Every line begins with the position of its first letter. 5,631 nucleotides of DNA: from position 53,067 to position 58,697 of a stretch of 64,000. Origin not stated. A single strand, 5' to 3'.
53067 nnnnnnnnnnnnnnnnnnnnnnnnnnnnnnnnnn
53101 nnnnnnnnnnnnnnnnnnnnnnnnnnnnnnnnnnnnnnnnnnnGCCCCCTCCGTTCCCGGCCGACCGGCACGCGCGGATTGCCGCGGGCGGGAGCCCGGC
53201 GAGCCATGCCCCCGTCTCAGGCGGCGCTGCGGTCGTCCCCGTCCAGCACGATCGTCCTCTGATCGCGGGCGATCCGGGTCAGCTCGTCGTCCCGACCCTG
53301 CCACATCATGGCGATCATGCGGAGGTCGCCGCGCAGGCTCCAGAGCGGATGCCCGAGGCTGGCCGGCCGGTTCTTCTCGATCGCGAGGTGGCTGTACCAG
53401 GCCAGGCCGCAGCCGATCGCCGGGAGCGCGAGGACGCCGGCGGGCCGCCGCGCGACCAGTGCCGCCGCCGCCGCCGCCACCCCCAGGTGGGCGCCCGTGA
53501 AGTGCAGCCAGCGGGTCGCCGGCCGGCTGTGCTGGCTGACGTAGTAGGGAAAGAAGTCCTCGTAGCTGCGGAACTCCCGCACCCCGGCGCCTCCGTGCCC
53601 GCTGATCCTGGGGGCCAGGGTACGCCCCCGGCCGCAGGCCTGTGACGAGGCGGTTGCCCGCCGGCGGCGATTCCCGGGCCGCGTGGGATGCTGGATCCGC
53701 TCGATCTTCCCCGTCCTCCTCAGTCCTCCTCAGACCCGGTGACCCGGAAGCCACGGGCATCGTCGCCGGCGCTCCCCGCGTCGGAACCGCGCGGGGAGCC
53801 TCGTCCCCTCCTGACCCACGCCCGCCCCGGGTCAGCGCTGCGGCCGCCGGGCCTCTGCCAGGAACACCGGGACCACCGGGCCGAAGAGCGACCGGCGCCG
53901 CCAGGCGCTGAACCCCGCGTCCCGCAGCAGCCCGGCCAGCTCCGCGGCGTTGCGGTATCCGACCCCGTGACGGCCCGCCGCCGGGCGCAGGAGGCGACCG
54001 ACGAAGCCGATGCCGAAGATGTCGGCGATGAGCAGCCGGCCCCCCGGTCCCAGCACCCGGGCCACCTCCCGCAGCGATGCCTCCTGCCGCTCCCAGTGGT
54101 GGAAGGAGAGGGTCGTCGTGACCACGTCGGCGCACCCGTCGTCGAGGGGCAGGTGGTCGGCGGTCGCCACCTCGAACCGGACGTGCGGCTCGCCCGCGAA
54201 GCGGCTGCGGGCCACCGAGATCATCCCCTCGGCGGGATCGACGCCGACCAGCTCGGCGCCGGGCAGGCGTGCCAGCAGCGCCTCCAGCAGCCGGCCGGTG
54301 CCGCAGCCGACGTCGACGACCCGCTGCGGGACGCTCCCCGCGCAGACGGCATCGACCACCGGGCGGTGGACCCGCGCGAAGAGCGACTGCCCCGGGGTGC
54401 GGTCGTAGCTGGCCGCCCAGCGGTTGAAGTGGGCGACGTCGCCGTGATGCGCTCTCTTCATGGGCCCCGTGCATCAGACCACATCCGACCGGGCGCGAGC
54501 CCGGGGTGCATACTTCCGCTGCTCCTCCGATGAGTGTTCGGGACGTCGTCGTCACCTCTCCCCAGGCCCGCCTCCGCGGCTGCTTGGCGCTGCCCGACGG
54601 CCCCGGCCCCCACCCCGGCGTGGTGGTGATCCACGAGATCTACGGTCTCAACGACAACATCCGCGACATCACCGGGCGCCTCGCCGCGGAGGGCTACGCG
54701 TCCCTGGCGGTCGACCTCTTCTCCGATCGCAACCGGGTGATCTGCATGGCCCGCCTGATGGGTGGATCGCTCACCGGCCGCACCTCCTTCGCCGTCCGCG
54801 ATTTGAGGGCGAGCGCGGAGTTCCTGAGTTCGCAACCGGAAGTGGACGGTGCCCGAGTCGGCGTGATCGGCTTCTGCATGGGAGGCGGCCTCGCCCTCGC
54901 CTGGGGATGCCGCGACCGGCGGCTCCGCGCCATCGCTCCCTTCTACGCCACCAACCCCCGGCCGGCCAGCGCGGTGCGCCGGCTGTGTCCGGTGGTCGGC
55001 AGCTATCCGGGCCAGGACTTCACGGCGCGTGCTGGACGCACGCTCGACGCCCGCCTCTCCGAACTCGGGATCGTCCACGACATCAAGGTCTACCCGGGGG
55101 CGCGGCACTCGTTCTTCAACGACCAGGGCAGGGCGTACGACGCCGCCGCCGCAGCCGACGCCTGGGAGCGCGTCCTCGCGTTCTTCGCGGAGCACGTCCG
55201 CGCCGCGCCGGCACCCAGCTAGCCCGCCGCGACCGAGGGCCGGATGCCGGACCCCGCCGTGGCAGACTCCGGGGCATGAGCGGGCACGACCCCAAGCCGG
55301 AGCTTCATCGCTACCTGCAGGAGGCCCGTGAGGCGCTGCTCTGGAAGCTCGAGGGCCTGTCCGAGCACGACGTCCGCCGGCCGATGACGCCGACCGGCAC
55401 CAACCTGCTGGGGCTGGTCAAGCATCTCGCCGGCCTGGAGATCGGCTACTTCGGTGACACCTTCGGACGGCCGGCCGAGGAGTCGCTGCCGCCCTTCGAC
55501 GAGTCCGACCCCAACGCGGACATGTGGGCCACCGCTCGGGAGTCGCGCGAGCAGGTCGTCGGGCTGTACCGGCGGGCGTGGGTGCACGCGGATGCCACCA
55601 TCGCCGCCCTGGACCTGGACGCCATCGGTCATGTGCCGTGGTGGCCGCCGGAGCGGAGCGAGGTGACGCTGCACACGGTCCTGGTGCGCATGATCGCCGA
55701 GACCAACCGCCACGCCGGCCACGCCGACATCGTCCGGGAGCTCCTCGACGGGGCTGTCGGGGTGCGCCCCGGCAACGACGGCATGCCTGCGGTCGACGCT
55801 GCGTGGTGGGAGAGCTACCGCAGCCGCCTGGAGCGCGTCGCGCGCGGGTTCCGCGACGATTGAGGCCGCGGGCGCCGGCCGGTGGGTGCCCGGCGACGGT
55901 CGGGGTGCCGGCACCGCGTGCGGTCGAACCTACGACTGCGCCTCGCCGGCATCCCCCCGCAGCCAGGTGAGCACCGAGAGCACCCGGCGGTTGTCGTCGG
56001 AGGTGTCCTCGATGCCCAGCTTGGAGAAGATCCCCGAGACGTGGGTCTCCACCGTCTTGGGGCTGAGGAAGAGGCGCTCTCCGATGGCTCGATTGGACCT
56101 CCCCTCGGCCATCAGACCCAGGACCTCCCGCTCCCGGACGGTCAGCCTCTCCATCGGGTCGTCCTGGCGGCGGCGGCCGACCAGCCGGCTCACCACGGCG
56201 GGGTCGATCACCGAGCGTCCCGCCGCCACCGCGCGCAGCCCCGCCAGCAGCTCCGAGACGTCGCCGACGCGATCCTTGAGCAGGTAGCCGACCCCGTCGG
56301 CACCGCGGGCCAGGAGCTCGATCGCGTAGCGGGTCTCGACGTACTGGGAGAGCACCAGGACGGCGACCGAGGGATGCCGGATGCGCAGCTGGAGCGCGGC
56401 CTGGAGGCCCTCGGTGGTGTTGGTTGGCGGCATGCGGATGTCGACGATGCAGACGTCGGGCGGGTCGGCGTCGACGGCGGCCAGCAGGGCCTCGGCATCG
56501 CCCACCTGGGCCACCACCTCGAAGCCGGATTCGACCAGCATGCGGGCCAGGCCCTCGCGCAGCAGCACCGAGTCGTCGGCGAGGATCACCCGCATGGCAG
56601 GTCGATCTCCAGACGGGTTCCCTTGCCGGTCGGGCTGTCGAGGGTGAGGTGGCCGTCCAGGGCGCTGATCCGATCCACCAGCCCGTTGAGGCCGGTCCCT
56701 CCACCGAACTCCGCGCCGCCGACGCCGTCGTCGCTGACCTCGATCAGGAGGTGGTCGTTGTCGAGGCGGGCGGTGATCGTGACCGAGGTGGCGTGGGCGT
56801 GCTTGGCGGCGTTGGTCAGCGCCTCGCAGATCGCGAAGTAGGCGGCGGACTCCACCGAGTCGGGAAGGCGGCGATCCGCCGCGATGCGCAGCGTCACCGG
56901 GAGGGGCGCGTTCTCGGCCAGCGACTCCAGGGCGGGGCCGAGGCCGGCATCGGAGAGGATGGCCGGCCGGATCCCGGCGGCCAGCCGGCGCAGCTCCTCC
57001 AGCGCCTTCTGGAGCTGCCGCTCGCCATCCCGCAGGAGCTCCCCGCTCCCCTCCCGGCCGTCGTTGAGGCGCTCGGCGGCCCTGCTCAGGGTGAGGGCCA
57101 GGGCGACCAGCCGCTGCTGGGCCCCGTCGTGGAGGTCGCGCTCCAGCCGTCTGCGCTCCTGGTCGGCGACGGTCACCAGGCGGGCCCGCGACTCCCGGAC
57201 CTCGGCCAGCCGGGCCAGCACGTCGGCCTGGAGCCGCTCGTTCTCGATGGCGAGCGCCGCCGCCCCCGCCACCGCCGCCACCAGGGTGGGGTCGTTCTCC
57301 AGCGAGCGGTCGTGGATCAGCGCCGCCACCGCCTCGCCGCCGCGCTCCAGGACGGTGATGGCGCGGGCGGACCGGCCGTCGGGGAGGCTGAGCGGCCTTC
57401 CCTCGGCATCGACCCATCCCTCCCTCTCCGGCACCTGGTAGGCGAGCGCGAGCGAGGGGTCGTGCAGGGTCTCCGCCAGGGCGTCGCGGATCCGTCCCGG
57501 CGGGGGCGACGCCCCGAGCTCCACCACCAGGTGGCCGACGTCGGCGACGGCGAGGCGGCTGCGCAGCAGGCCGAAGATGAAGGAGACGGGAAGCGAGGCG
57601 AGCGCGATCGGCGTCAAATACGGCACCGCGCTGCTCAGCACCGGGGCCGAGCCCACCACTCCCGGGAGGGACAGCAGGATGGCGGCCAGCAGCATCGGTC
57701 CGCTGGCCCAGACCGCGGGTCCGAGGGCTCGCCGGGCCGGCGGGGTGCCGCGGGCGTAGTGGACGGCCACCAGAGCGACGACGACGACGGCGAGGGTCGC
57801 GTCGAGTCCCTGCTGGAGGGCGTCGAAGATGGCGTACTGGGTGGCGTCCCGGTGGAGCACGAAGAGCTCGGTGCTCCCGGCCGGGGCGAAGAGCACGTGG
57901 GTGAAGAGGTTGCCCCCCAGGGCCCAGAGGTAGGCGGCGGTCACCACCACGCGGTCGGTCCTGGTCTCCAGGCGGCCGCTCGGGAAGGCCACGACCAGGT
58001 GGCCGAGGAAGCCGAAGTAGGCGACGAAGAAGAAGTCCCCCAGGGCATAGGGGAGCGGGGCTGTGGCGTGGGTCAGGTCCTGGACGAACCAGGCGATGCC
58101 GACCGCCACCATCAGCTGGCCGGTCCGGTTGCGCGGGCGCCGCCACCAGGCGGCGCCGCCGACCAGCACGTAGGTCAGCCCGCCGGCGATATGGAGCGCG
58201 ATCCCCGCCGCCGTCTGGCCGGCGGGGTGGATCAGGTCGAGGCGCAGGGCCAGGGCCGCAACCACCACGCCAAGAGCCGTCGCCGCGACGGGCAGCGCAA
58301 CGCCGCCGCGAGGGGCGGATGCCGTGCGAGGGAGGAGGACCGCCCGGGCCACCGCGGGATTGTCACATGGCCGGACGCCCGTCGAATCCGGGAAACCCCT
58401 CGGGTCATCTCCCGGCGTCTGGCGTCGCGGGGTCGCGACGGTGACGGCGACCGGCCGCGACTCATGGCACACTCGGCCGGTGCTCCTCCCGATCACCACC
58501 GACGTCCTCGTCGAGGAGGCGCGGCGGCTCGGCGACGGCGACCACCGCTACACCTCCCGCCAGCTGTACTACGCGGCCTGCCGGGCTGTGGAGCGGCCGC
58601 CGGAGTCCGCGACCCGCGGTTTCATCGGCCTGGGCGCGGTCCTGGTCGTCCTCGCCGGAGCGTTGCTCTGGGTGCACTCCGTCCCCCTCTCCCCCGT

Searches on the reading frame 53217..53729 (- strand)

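Call 62: search_protein_families(library=pfam, proteins=[window:53217-53729:-], max_evalue=0.00001)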
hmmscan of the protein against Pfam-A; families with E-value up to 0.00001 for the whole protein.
window:53217-53729:- (170 aa): 1 family
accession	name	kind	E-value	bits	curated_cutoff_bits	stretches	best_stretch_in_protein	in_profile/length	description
PF06127.16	Mpo1-like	-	3.5e-27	94.8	24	1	53-146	1-94/95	2-hydroxy-palmitic acid dioxygenase Mpo1-like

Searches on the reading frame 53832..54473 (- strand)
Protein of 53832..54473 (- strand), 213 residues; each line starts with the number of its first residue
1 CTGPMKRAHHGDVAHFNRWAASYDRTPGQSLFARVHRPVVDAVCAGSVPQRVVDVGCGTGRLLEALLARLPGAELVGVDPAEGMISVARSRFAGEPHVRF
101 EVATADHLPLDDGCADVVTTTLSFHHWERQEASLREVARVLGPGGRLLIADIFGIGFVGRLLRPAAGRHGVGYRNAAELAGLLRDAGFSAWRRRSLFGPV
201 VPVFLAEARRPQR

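Call 62: search_protein_families(library=pfam, proteins=[window:53832-54473:-], max_evalue=0.00001)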
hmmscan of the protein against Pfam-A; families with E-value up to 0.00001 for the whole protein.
window:53832-54473:- (213 aa): 8 families
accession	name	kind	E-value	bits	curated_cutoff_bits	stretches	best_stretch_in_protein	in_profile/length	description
PF08241.18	Methyltransf_11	-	2.3e-25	89.5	21.2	1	53-149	1-95/95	Methyltransferase domain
PF13649.12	Methyltransf_25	-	6.3e-24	84.9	27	1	52-145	1-97/97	Methyltransferase domain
PF08242.18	Methyltransf_12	-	4.1e-20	72.8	30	1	53-147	1-98/98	Methyltransferase domain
PF13847.12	Methyltransf_31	-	1.2e-17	64.3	27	1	51-152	6-112/145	Methyltransferase domain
PF13489.12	Methyltransf_23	-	1.4e-15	57.9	27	1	47-189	21-160/164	Methyltransferase domain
PF01209.24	Ubie_methyltran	-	2.7e-14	53.5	20.1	1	35-150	34-152/233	ubiE/COQ5 methyltransferase family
PF00891.24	Methyltransf_2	-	6.2e-06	26.1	22.3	0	50-153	64-168/210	O-methyltransferase domain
PF05148.21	Methyltransf_8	-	9.3e-06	26.1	27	0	105-152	113-159/219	Hypothetical methyltransferase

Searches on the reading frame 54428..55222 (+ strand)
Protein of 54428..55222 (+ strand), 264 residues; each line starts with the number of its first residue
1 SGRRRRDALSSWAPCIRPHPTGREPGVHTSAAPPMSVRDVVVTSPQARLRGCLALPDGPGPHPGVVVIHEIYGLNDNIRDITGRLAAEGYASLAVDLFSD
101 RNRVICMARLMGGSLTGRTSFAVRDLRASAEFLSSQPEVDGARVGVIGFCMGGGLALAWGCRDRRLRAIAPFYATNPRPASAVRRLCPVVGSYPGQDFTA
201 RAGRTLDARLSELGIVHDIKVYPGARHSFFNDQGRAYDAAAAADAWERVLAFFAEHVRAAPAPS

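Call 62: search_protein_families(library=pfam, proteins=[window:54428-55222:+], max_evalue=0.00001)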
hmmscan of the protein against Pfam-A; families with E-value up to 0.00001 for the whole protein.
window:54428-55222:+ (264 aa): 2 families
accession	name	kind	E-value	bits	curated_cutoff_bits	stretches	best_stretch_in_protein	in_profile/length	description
PF01738.24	DLH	-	1.2e-48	166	21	1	50-256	2-216/217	Dienelactone hydrolase family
PF08840.17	BAAT_C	-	1.9e-07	31.8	20.9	0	130-167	10-47/210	BAAT / Acyl-CoA thioester hydrolase C terminal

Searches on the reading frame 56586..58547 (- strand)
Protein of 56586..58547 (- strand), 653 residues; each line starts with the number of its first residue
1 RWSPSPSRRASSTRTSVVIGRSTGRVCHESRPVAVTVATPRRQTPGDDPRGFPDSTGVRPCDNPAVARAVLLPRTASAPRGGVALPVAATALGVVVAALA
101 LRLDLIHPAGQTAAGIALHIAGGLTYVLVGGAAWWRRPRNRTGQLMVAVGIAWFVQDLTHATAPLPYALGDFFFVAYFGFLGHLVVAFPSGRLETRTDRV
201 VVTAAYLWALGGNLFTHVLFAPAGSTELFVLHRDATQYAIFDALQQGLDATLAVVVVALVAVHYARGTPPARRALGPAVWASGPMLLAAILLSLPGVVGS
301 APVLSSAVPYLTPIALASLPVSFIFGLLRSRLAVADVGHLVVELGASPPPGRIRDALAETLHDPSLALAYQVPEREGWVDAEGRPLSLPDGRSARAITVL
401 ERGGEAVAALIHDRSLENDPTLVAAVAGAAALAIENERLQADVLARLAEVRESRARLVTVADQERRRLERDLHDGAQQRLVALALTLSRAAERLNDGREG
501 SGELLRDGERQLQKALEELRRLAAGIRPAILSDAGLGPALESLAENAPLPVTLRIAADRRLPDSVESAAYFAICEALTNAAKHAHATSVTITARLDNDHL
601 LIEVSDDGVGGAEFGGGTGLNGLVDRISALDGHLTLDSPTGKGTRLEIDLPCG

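Call 62: search_protein_families(library=pfam, proteins=[window:56586-58547:-], max_evalue=0.00001)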
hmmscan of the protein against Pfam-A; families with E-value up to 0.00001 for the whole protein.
window:56586-58547:- (653 aa): 2 families
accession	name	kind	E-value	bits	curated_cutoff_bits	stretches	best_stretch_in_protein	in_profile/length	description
PF07730.19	HisKA_3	-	4e-12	46.9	24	1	464-529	1-66/68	Histidine kinase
PF02518.31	HATPase_c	-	1.2e-09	39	26.4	1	568-651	5-108/111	Histidine kinase-, DNA gyrase B-, and HSP90-like ATPase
